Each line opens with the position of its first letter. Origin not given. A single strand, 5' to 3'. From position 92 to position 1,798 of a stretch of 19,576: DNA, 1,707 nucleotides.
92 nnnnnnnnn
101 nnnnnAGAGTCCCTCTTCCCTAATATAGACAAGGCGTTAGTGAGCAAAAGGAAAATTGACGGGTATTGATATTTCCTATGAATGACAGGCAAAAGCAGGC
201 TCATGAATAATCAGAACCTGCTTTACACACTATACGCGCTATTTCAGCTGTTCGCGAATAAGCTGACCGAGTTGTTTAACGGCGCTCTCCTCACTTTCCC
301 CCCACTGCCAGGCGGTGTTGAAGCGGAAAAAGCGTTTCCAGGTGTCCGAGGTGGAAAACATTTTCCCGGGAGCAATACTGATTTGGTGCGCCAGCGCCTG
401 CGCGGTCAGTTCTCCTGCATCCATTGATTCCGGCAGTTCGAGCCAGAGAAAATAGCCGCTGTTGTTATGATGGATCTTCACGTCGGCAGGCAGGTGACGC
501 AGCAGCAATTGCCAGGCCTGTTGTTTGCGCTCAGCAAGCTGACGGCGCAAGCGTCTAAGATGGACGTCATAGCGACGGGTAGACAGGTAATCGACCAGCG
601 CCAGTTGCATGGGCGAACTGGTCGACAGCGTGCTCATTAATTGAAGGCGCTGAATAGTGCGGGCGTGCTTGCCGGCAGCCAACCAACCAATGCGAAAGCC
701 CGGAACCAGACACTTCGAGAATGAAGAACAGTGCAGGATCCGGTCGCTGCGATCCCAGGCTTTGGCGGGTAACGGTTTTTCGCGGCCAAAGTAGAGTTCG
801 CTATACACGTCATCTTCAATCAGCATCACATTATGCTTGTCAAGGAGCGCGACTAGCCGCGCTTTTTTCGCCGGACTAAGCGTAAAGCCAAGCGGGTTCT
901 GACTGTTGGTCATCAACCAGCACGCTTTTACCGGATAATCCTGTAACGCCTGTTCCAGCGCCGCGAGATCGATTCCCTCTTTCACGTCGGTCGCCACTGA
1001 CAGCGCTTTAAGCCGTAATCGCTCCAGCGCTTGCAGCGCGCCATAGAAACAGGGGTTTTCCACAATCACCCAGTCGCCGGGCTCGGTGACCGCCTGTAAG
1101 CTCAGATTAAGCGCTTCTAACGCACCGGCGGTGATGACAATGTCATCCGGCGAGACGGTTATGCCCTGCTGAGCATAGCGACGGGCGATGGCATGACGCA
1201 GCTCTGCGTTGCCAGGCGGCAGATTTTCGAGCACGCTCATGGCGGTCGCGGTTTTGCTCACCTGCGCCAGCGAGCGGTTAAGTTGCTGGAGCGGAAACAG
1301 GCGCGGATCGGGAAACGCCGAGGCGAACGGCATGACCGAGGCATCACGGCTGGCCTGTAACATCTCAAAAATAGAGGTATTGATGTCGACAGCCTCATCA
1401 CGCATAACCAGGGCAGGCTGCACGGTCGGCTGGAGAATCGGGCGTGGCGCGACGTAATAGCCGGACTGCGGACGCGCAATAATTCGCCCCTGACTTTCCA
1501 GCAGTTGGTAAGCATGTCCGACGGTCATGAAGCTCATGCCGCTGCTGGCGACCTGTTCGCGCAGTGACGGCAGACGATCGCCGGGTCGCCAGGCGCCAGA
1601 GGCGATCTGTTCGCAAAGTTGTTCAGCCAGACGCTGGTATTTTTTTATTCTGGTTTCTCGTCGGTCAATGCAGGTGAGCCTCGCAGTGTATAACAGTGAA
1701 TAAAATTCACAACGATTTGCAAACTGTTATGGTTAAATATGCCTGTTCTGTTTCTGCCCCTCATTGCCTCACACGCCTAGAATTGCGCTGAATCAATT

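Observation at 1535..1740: MocR-type regulator has no canonical start codon for its HTH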

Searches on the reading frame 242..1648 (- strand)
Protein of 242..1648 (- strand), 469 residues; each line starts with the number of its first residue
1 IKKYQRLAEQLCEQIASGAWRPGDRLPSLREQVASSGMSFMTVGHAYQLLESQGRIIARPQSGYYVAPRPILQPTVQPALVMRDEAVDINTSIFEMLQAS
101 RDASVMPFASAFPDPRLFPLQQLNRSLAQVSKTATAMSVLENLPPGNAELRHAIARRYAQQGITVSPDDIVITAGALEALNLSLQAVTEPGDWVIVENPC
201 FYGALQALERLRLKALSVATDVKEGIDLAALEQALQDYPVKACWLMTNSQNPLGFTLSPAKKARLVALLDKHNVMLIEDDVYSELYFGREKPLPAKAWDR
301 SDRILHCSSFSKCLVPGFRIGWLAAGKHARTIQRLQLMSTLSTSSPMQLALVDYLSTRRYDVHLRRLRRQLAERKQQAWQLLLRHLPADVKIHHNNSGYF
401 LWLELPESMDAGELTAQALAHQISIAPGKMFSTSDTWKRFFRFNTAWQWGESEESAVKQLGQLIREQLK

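Call 17: find_homologous_proteins(query=window:242-1648:-, max_evalue=1e-100)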
Query seq(469 aa) (469 aa): 3997 proteins with E <= 1e-100 among 8000 candidates; the best 120 are listed.
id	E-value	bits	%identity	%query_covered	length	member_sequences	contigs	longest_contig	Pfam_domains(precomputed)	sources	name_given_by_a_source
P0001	0.0e+0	1037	98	100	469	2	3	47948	PF00155.28,PF00392.28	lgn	-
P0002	7.3e-294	992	93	100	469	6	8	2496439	PF00155.28,PF00392.28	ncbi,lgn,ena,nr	ncbi:TPA: PLP-dependent aminotransferase family protein [Citrobacter amalonaticus]|nr:PLP-dependent 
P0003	1.4e-285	965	91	100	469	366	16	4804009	PF00155.28,PF00392.28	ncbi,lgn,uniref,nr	ncbi:PLP-dependent aminotransferase family protein [Citrobacter koseri]|uniref:aminotransferase-like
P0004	6.0e-281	950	90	100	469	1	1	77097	PF00155.28,PF00392.28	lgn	-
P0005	2.2e-280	948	89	100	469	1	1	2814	PF00155.28,PF00392.28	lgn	-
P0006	4.2e-276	934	98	92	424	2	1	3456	PF00155.28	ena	-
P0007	2.6e-274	928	88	100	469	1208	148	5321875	PF00155.28,PF00392.28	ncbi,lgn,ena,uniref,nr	ncbi:TPA: PLP-dependent aminotransferase family protein [Citrobacter freundii]|uniref:PLP-dependent 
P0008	1.8e-273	925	88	100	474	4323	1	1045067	PF00155.28,PF00392.28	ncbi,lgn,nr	ncbi:PLP-dependent aminotransferase family protein [Salmonella enterica]|nr:PLP-dependent aminotrans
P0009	5.1e-273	924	87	100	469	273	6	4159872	PF00155.28,PF00392.28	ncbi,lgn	ncbi:MAG: 2-aminoadipate transaminase [Citrobacter freundii]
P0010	1.5e-270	916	86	100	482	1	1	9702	PF00155.28,PF00392.28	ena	-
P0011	3.3e-266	901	86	100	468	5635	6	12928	PF00155.28,PF00392.28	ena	-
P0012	1.1e-265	900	85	100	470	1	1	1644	PF00155.28,PF00392.28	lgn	-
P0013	2.4e-265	899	85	100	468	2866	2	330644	PF00155.28,PF00392.28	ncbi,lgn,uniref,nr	ncbi:PLP-dependent aminotransferase family protein [Escherichia coli]|uniref:aminotransferase-like d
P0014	3.5e-264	895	84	100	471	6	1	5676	PF00155.28,PF00392.28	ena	-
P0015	1.6e-262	889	84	100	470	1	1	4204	PF00155.28,PF00392.28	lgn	-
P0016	1.7e-262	889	83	100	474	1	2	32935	PF00155.28,PF00392.28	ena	-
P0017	1.9e-262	889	84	100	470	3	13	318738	PF00155.28,PF00392.28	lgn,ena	-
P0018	5.4e-262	887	84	100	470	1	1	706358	PF00155.28,PF00392.28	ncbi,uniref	ncbi:PLP-dependent aminotransferase family protein [Raoultella planticola]|uniref:aminotransferase-l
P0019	8.9e-262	887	83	100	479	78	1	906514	PF00155.28,PF00392.28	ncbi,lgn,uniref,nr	ncbi:DNA-binding transcriptional MocR family regulator [Scandinavium goeteborgense]|uniref:DNA-bindi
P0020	1.1e-261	886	84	100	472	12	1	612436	PF00155.28,PF00392.28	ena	-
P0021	2.5e-261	885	83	100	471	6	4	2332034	PF00155.28,PF00392.28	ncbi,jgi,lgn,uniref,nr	ncbi:DNA-binding transcriptional MocR family regulator [Yokenella regensburgei]|uniref:DNA-binding t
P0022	3.4e-261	885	84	100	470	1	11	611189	PF00155.28,PF00392.28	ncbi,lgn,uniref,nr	ncbi:PLP-dependent aminotransferase family protein [Klebsiella oxytoca]|uniref:aminotransferase-like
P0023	3.6e-261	885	84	100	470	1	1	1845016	PF00155.28,PF00392.28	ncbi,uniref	ncbi:aminotransferase-like domain-containing protein [Pseudocitrobacter cyperus]|uniref:PLP-dependen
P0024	5.6e-261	884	83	100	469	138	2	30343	PF00155.28,PF00392.28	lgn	-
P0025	7.1e-261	884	83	100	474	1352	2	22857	PF00155.28,PF00392.28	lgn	-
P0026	7.4e-261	884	83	100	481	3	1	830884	PF00155.28,PF00392.28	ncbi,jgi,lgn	-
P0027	8.0e-261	884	84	100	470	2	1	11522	PF00155.28,PF00392.28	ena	-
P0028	8.1e-261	884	83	100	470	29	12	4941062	PF00155.28,PF00392.28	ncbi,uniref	ncbi:PLP-dependent aminotransferase family protein [Pseudocitrobacter faecalis]|uniref:aminotransfer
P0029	8.6e-261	883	83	100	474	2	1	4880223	PF00155.28,PF00392.28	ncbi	-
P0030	8.9e-261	883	84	100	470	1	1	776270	PF00155.28,PF00392.28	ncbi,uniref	ncbi:PLP-dependent aminotransferase family protein [Raoultella lignicola]|uniref:PLP-dependent amino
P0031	1.5e-260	883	84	100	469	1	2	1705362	PF00155.28,PF00392.28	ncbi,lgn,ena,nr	nr:PLP-dependent aminotransferase family protein [uncultured Enterobacter sp.]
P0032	3.0e-260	882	83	100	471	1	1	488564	PF00155.28,PF00392.28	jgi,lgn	jgi:DNA-binding transcriptional MocR family regulator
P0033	4.3e-260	881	83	100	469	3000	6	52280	PF00155.28,PF00392.28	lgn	-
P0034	4.6e-260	881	83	100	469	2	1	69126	PF00155.28,PF00392.28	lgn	-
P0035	6.6e-260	881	84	100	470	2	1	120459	PF00155.28,PF00392.28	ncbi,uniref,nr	ncbi:PLP-dependent aminotransferase family protein [Klebsiella sp. KG9]|uniref:aminotransferase-like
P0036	1.0e-259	880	83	100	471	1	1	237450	PF00155.28,PF00392.28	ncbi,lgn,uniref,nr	ncbi:PLP-dependent aminotransferase family protein [Yokenella regensburgei]|uniref:aminotransferase-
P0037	1.3e-259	880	83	100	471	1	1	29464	PF00155.28,PF00392.28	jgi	jgi:DNA-binding transcriptional MocR family regulator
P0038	4.2e-259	878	83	100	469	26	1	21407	PF00155.28,PF00392.28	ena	-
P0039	6.2e-259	877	82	100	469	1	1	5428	PF00155.28,PF00392.28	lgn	-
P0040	7.8e-259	877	83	100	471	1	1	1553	PF00155.28,PF12897.14,PF00392.28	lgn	-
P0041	1.6e-258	876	82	100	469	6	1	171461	PF00155.28,PF00392.28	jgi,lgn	jgi:DNA-binding transcriptional MocR family regulator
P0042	4.0e-258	875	82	100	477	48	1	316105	PF00155.28,PF00392.28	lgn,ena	-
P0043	4.8e-258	874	83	100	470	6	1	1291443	PF00155.28,PF00392.28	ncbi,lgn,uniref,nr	ncbi:PLP-dependent aminotransferase family protein [Enterobacter sp. UNJFSC 003]|uniref:aminotransfe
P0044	7.9e-258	874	82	100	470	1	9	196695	PF00155.28,PF00392.28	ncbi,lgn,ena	ncbi:MAG: PLP-dependent aminotransferase family protein [Kluyvera intermedia]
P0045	9.6e-258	873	82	100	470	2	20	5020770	PF00155.28,PF00392.28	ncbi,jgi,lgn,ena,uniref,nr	ncbi:aminotransferase-like domain-containing protein [Kluyvera intermedia]|uniref:aminotransferase-l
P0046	1.0e-257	873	82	100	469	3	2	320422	PF00155.28,PF00392.28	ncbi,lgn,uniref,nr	ncbi:PLP-dependent aminotransferase family protein [Enterobacter sp. RIT418]|uniref:aminotransferase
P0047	1.1e-257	873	82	100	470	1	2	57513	PF00155.28,PF00392.28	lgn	-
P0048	1.5e-257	873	82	100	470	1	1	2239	PF00155.28,PF00392.28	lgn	-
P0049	1.5e-257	873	82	100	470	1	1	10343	PF00155.28,PF00392.28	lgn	-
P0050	1.6e-257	873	82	100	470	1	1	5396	PF00155.28,PF00392.28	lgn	-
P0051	2.0e-257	872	82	100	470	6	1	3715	PF00155.28,PF00392.28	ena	-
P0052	2.7e-257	872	82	100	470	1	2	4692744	PF00155.28,PF00392.28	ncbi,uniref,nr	ncbi:aminotransferase-like domain-containing protein [Kluyvera intermedia]|uniref:Aminotransferase c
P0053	2.7e-257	872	82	100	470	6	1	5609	PF00155.28,PF00392.28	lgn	-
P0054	3.5e-257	872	82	100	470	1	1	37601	PF00155.28,PF00392.28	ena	-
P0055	4.0e-257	871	82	100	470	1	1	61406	PF00155.28,PF00392.28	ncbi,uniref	ncbi:MAG: PLP-dependent aminotransferase family protein [Kluyvera sp.]|uniref:aminotransferase-like 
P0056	4.8e-257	871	82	100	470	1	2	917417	PF00155.28,PF00392.28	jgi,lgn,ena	-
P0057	4.9e-257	871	83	100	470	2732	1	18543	PF00155.28,PF00392.28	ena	-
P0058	5.8e-257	871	82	100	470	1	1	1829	PF00155.28,PF00392.28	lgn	-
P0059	1.0e-256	870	82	100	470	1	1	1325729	PF00155.28,PF00392.28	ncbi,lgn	-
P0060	1.2e-256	870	82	100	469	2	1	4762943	PF00155.28,PF00392.28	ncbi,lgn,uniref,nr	ncbi:PLP-dependent aminotransferase family protein [unidentified bacterial endosymbiont]|uniref:amin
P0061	1.7e-256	869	83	100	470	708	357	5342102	PF00155.28,PF00392.28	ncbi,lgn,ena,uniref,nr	ncbi:PLP-dependent aminotransferase family protein [Klebsiella aerogenes]|uniref:GntR family transcr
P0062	8.3e-256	867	82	100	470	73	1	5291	PF00155.28,PF00392.28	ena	-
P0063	9.2e-256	867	82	99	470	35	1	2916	PF00155.28,PF00392.28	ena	-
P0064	1.1e-255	867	81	100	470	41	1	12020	PF00155.28,PF00392.28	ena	-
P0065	1.2e-255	867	85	96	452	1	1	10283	PF00155.28,PF00392.28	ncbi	ncbi:PLP-dependent aminotransferase family protein, partial [Kluyvera cryocrescens]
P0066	4.5e-255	865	81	100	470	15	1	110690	PF00155.28,PF00392.28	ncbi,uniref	ncbi:MAG: PLP-dependent aminotransferase family protein [Kluyvera sp.]|uniref:aminotransferase-like 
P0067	4.6e-255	865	81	100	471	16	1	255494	PF00155.28,PF00392.28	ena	-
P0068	8.2e-255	864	82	100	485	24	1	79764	PF00155.28,PF00392.28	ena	-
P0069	3.0e-254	862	81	100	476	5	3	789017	PF00155.28,PF00392.28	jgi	jgi:DNA-binding transcriptional MocR family regulator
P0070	3.1e-254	862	82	100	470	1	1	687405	PF00155.28,PF00392.28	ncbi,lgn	ncbi:TPA: PLP-dependent aminotransferase family protein [Citrobacter freundii]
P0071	9.4e-253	857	82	100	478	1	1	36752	PF00155.28,PF00392.28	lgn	-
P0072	5.6e-252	854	81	100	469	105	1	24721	PF00155.28,PF12897.14,PF00392.28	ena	-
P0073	7.8e-251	851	80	100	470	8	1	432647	PF00155.28,PF00392.28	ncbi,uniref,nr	ncbi:aminotransferase-like domain-containing protein [Pseudenterobacter timonensis]|uniref:aminotran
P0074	1.2e-250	850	79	100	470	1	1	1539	PF00155.28,PF00392.28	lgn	-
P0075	6.7e-249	844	82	100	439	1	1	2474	PF00155.28,PF00392.28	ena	-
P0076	7.2e-249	844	80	100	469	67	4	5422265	PF00155.28,PF00392.28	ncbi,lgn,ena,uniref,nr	ncbi:PLP-dependent aminotransferase family protein [Phytobacter diazotrophicus]|uniref:aminotransfer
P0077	1.4e-248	843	79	100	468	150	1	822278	PF00155.28,PF00392.28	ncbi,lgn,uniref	ncbi:PLP-dependent aminotransferase family protein [Kosakonia sacchari]|uniref:aminotransferase-like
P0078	3.5e-247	839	79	100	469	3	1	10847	PF00155.28,PF12897.14,PF00392.28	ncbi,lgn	-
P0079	1.1e-246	837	79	100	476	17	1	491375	PF00155.28,PF00392.28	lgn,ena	-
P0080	3.7e-246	835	79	100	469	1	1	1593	PF00155.28,PF12897.14,PF00392.28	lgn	-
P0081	8.7e-246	834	79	100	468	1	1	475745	PF00155.28,PF00392.28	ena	-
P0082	2.5e-245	833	79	100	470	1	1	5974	PF00155.28,PF00392.28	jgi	-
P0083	2.6e-245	832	82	100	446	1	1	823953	PF00155.28,PF00392.28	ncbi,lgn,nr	ncbi:PLP-dependent aminotransferase family protein [Salmonella enterica]|nr:PLP-dependent aminotrans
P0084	1.4e-244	830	79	100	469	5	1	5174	PF00155.28,PF12897.14,PF00392.28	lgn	-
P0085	3.8e-244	829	77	100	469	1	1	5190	PF00155.28,PF00392.28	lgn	-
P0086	1.1e-243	827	79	100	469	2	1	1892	PF00155.28,PF12897.14,PF00392.28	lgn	-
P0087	1.3e-243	827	79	99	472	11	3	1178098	PF00155.28,PF12897.14,PF00392.28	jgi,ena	-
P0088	1.7e-243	827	79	100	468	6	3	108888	PF00155.28,PF00392.28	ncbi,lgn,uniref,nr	ncbi:PLP-dependent aminotransferase family protein [Siccibacter turicensis]|uniref:aminotransferase-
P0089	7.5e-243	824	78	100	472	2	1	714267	PF00155.28,PF00392.28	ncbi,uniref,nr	ncbi:PLP-dependent aminotransferase family protein [Enterobacteriaceae bacterium H18W14]|uniref:amin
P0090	8.9e-243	824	78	100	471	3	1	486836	PF00155.28,PF00392.28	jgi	jgi:DNA-binding transcriptional MocR family regulator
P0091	9.2e-243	824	77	100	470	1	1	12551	PF00155.28,PF12897.14,PF00392.28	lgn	-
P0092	1.7e-242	823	80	100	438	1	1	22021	PF00155.28,PF00392.28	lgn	-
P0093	1.1e-241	820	80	100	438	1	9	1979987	PF00155.28,PF00392.28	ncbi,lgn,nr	ncbi:PLP-dependent aminotransferase family protein [Escherichia coli]|nr:PLP-dependent aminotransfer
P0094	1.7e-241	820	80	100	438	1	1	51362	PF00155.28,PF00392.28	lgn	-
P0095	1.9e-241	820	78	100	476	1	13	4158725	PF00155.28,PF00392.28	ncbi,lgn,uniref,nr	ncbi:PLP-dependent aminotransferase family protein [Shimwellia blattae]|uniref:Transcriptional regul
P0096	2.2e-241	820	80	100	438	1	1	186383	PF00155.28,PF00392.28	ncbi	ncbi:TPA: PLP-dependent aminotransferase family protein [Escherichia coli]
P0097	2.5e-241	819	81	100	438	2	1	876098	PF00155.28,PF00392.28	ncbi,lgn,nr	ncbi:PLP-dependent aminotransferase family protein [Salmonella enterica]|nr:PLP-dependent aminotrans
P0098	3.4e-241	819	78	100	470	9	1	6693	PF00155.28,PF00392.28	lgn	-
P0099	3.5e-241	819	81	100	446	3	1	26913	PF00155.28,PF00392.28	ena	-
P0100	5.1e-241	818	79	100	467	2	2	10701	PF00155.28,PF00392.28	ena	-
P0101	6.1e-241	818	89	87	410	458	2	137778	PF00155.28,PF00392.28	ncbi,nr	ncbi:PLP-dependent aminotransferase family protein, partial [Salmonella enterica subsp. enterica]|nr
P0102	1.1e-240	817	78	100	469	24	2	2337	PF00155.28,PF12897.14,PF00392.28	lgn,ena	-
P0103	1.2e-240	817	80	100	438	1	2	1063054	PF00155.28,PF00392.28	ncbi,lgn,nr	ncbi:PLP-dependent aminotransferase family protein [Salmonella enterica]|nr:PLP-dependent aminotrans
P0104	1.3e-240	817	78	99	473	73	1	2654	PF00155.28,PF00392.28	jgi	-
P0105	1.6e-240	817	80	100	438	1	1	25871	PF00155.28,PF00392.28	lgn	-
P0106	5.2e-240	815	77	99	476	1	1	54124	PF00155.28,PF00392.28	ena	-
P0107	9.2e-240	814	81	100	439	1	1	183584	PF00155.28,PF00392.28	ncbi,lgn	-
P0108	1.3e-239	814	77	100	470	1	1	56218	PF00155.28,PF00392.28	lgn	-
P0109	1.6e-239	813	77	100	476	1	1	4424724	PF00155.28,PF00392.28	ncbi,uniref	ncbi:PLP-dependent aminotransferase family protein [Dryocola sp. BD613]|uniref:aminotransferase-like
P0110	2.2e-239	813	77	100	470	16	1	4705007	PF00155.28,PF00392.28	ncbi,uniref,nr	ncbi:PLP-dependent aminotransferase family protein [Buttiauxella sp. WJP83]|uniref:aminotransferase-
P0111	3.2e-239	812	80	100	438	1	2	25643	PF00155.28,PF00392.28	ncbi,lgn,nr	ncbi:PLP-dependent aminotransferase family protein [Escherichia coli]|nr:PLP-dependent aminotransfer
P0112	4.3e-239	812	79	100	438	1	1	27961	PF00155.28,PF00392.28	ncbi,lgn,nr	ncbi:PLP-dependent aminotransferase family protein [Escherichia coli]|nr:PLP-dependent aminotransfer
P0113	1.5e-238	810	77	100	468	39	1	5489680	PF00155.28,PF00392.28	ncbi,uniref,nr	ncbi:GntR family transcriptional regulator [Pluralibacter gergoviae]|uniref:aminotransferase-like do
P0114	2.7e-238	809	77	100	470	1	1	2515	PF00155.28,PF00392.28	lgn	-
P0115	3.5e-238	809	77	100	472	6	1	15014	PF00155.28,PF00392.28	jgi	-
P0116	1.1e-237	807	77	100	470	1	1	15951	PF00155.28,PF00392.28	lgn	-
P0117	3.1e-237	806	77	100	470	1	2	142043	PF00155.28,PF00392.28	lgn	-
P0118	7.2e-237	805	77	100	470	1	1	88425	PF00155.28,PF00392.28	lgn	-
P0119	8.3e-237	804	76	100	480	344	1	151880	PF00155.28,PF00392.28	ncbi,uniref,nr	ncbi:aminotransferase-like domain-containing protein [Cronobacter dublinensis]|uniref:aminotransfera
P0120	1.4e-236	804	80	100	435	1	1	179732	PF00155.28,PF00392.28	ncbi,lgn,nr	ncbi:TPA: PLP-dependent aminotransferase family protein [Escherichia coli]|nr:PLP-dependent aminotra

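Call 19: find_encoding_contigs(protein=P0001, flank=6000, max_places=6)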
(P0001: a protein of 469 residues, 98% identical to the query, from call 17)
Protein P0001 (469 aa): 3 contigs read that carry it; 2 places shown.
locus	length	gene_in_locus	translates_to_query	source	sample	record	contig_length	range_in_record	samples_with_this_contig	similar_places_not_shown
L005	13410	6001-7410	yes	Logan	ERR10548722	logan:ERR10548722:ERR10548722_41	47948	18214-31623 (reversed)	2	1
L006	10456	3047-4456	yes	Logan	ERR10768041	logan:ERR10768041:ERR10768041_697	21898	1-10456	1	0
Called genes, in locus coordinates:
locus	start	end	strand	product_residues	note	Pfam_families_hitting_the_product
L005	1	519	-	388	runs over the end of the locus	PF03594:BenE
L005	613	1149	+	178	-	PF01381:HTH_3, PF13560:HTH_31, PF07883:Cupin_2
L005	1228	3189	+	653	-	PF01136:Peptidase_U32, PF12392:DUF3656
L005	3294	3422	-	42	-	PF10617:DUF2474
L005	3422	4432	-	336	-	PF02322:Cyt_bd_oxida_II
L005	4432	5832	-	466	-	PF01654:Cyt_bd_oxida_I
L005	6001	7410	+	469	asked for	PF00392:GntR, PF00155:Aminotran_1_2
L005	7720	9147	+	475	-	PF00171:Aldedh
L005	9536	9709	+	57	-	PF10753:Toxin_GhoT_OrtT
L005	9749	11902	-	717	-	PF10139:Virul_Fac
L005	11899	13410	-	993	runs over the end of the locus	PF07520:SrfB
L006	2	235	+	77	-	?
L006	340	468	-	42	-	PF10617:DUF2474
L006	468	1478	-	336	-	PF02322:Cyt_bd_oxida_II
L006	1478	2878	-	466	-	PF01654:Cyt_bd_oxida_I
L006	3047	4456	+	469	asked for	PF00392:GntR, PF00155:Aminotran_1_2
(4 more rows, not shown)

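Call 24: find_encoding_contigs(protein=P0002, flank=5000, max_places=2)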
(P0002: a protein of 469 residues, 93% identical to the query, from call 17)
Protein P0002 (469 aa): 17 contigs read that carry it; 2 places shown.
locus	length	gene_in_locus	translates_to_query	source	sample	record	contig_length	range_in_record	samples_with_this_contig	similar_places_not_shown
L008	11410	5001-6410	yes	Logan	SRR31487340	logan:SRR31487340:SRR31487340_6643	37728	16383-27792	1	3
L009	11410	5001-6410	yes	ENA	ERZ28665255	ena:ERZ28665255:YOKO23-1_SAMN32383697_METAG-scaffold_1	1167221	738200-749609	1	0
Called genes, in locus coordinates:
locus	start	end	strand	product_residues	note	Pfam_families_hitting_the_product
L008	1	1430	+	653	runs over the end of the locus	PF01136:Peptidase_U32, PF12392:DUF3656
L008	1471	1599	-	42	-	PF10617:DUF2474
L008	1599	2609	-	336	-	PF02322:Cyt_bd_oxida_II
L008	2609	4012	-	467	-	PF01654:Cyt_bd_oxida_I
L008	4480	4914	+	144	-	PF15919:HicB_lk_antitox (weak), PF15970:HicB-like_2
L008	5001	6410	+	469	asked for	PF00392:GntR, PF00155:Aminotran_1_2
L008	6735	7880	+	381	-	PF01547:SBP_bac_1, PF13416:SBP_bac_8, PF13343:SBP_bac_6 (faint)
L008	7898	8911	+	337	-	PF00005:ABC_tran, PF08402:TOBE_2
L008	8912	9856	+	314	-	PF00528:BPD_transp_1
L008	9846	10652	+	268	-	PF00528:BPD_transp_1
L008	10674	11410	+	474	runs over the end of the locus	PF00171:Aldedh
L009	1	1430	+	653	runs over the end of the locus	PF01136:Peptidase_U32, PF12392:DUF3656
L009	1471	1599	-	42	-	PF10617:DUF2474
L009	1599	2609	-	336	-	PF02322:Cyt_bd_oxida_II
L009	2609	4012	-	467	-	PF01654:Cyt_bd_oxida_I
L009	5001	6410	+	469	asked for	PF00392:GntR, PF00155:Aminotran_1_2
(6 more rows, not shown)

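Call 25: find_encoding_contigs(protein=P0008, flank=5000, max_places=2)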
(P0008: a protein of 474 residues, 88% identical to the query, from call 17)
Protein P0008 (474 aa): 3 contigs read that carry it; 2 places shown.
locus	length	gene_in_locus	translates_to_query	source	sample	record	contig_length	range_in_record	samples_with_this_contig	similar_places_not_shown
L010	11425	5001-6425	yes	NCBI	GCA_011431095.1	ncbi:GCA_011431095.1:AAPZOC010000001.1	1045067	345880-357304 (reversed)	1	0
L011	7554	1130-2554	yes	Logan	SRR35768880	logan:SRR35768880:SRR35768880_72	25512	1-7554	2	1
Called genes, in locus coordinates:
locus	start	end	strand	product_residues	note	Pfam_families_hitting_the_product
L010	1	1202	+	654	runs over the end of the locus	PF01136:Peptidase_U32, PF12392:DUF3656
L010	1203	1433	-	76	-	PF10829:DUF2554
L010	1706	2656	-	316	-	PF06767:Sif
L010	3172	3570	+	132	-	-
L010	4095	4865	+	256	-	PF01427:Peptidase_M15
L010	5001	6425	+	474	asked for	PF00392:GntR, PF00155:Aminotran_1_2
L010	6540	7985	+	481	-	PF00171:Aldedh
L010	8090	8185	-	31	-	PF28073:YncL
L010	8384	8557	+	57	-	PF10753:Toxin_GhoT_OrtT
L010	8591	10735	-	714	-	PF10139:Virul_Fac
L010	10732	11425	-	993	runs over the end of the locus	PF07520:SrfB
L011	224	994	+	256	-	PF01427:Peptidase_M15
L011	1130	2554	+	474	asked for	PF00392:GntR, PF00155:Aminotran_1_2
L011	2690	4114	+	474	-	PF00171:Aldedh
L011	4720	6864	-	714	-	PF10139:Virul_Fac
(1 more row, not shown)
